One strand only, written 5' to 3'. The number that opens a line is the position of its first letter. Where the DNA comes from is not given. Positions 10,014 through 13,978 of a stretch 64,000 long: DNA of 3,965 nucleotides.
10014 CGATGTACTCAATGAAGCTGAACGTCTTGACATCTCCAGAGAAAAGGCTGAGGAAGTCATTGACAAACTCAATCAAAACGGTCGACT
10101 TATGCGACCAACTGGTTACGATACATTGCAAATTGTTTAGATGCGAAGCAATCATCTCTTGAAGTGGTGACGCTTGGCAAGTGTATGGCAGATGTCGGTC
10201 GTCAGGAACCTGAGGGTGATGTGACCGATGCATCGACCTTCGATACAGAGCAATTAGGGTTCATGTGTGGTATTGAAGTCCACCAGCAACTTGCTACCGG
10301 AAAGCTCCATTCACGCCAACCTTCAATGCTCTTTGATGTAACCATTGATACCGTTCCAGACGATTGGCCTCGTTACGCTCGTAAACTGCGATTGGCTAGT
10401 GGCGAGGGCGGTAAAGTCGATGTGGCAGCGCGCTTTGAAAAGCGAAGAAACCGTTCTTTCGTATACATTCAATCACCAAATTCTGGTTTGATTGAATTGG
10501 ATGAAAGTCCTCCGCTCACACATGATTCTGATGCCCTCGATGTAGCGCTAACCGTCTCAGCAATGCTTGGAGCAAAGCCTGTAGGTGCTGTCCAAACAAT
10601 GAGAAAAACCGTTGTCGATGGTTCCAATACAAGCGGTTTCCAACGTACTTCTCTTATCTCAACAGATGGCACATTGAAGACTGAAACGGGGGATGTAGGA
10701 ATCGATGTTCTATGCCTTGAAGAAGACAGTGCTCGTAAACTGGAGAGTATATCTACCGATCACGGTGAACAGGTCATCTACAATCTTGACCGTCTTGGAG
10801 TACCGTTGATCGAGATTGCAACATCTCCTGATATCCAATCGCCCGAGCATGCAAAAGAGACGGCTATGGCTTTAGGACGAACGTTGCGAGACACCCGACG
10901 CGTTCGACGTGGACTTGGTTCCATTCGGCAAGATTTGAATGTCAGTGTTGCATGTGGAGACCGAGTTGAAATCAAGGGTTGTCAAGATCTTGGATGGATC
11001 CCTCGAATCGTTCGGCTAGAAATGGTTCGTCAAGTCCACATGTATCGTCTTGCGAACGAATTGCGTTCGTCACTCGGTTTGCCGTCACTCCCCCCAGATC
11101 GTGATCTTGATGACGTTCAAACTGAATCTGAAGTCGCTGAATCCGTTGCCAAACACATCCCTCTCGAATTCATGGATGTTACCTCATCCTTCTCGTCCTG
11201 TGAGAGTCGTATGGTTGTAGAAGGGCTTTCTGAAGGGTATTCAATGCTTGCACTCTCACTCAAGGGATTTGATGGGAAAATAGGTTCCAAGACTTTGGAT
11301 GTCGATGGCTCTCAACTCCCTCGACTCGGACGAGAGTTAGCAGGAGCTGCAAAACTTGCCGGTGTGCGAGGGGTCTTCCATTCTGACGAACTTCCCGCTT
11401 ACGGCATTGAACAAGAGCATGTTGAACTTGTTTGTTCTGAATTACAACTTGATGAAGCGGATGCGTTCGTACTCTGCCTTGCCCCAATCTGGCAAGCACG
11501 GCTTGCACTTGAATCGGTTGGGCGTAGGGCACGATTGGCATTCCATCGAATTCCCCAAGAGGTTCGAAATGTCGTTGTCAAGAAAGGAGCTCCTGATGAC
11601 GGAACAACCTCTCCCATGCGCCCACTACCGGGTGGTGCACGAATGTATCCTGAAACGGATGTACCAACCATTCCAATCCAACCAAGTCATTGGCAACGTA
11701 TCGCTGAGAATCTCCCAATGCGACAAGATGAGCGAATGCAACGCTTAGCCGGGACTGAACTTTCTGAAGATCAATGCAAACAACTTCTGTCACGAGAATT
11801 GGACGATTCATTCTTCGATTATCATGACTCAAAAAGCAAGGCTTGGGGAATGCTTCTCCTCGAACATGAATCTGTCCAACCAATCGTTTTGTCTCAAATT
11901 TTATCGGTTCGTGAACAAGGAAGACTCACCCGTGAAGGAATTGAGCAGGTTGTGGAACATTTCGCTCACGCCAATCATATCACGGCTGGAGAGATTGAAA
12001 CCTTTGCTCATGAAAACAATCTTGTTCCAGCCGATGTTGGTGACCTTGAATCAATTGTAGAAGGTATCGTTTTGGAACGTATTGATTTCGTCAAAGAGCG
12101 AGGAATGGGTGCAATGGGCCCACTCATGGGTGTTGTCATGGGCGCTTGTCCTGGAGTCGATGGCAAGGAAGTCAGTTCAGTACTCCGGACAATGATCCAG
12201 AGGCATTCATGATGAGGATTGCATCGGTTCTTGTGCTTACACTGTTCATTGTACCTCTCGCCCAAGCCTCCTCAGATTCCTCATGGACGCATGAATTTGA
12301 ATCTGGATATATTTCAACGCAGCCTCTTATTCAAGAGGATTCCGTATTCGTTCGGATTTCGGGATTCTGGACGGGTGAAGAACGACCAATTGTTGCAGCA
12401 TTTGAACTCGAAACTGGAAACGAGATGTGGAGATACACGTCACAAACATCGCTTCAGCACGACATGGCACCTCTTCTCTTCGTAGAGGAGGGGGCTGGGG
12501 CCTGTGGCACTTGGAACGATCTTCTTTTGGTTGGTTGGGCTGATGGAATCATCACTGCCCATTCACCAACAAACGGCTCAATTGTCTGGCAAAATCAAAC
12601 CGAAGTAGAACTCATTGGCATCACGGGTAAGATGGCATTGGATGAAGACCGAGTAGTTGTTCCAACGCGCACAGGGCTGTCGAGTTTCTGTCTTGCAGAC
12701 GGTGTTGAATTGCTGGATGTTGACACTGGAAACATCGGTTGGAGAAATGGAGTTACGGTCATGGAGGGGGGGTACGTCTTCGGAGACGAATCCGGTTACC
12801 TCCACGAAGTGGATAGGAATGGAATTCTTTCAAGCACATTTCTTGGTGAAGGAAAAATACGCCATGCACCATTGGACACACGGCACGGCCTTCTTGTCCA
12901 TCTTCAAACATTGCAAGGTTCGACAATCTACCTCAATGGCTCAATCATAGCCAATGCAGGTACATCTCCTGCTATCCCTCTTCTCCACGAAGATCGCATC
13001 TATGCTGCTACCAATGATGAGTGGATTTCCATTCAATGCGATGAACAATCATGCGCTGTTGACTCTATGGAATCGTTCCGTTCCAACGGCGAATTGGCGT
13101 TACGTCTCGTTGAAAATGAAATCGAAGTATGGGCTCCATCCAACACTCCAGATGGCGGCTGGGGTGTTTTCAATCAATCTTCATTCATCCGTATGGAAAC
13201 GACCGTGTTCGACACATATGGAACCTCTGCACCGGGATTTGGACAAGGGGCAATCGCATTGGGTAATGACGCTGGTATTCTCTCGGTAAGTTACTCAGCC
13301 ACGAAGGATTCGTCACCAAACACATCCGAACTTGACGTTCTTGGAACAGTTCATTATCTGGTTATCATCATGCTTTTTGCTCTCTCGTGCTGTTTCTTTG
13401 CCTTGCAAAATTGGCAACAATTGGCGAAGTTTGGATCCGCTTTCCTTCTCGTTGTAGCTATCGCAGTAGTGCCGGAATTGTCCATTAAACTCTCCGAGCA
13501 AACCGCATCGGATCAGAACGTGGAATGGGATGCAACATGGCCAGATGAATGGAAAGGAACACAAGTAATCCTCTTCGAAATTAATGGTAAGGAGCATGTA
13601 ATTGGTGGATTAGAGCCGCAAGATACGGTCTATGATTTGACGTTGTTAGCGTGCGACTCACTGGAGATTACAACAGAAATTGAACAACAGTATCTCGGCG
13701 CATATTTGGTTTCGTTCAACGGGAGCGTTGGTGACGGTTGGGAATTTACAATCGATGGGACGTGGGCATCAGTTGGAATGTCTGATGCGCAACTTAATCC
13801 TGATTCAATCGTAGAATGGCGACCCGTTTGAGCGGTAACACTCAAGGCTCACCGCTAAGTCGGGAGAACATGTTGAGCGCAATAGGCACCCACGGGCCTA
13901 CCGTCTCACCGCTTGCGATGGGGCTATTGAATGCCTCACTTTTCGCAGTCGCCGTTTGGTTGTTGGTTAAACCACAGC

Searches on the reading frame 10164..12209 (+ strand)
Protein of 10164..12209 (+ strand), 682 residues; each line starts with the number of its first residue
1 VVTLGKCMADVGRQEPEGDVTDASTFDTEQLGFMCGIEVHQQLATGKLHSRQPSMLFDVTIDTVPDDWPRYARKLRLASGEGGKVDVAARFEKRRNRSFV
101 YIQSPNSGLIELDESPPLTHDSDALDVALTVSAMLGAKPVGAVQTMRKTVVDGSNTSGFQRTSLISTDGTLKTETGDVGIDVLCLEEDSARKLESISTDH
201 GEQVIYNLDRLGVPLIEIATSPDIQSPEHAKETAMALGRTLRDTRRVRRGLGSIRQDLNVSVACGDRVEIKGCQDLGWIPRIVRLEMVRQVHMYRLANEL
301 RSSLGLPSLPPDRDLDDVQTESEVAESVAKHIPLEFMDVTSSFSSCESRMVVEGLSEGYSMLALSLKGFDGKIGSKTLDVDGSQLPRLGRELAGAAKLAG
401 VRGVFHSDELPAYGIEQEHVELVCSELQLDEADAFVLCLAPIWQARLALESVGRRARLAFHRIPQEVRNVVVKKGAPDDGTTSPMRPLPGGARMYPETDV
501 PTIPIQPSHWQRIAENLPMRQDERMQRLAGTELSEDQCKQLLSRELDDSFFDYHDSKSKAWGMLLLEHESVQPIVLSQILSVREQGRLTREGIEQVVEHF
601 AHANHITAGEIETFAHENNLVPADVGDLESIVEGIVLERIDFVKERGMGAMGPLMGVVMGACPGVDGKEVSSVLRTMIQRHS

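Call 11: search_protein_families(library=pfam, proteins=[window:10164-12209:+], max_evalue=0.001)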
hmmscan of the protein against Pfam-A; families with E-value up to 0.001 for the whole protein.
window:10164-12209:+ (682 aa): 2 families
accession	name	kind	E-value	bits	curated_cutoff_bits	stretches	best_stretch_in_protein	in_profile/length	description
PF02934.20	GatB_N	-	3.4e-42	145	23.4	1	34-508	2-274/277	GatB/GatE catalytic domain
PF02637.23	GatB_Yqey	-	7e-08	32.9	27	1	568-677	37-147/148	GatB domain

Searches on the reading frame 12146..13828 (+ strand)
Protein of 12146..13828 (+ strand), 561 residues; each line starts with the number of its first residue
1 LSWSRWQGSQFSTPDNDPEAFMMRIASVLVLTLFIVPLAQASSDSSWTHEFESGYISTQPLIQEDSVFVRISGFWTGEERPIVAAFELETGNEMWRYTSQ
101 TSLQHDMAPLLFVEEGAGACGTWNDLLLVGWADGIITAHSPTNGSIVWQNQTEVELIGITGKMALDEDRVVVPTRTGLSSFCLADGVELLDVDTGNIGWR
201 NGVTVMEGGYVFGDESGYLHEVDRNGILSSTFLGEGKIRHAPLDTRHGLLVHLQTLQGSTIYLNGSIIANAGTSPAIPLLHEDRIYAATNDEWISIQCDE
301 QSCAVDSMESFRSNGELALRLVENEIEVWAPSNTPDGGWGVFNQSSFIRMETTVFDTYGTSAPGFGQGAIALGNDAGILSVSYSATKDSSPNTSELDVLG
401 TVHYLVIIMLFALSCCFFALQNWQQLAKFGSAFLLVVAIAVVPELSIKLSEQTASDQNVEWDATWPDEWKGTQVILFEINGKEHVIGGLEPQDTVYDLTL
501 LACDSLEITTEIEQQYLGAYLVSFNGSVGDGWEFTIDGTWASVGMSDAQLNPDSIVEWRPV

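Call 11: search_protein_families(library=pfam, proteins=[window:12146-13828:+], max_evalue=0.001)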
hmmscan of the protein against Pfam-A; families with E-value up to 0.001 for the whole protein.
window:12146-13828:+ (561 aa): 1 family
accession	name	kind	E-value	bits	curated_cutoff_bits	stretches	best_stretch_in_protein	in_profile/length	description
PF13360.13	PQQ_2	-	1.2e-08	35.4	27.6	1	46-224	56-224/233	Outer membrane protein assembly factor BamB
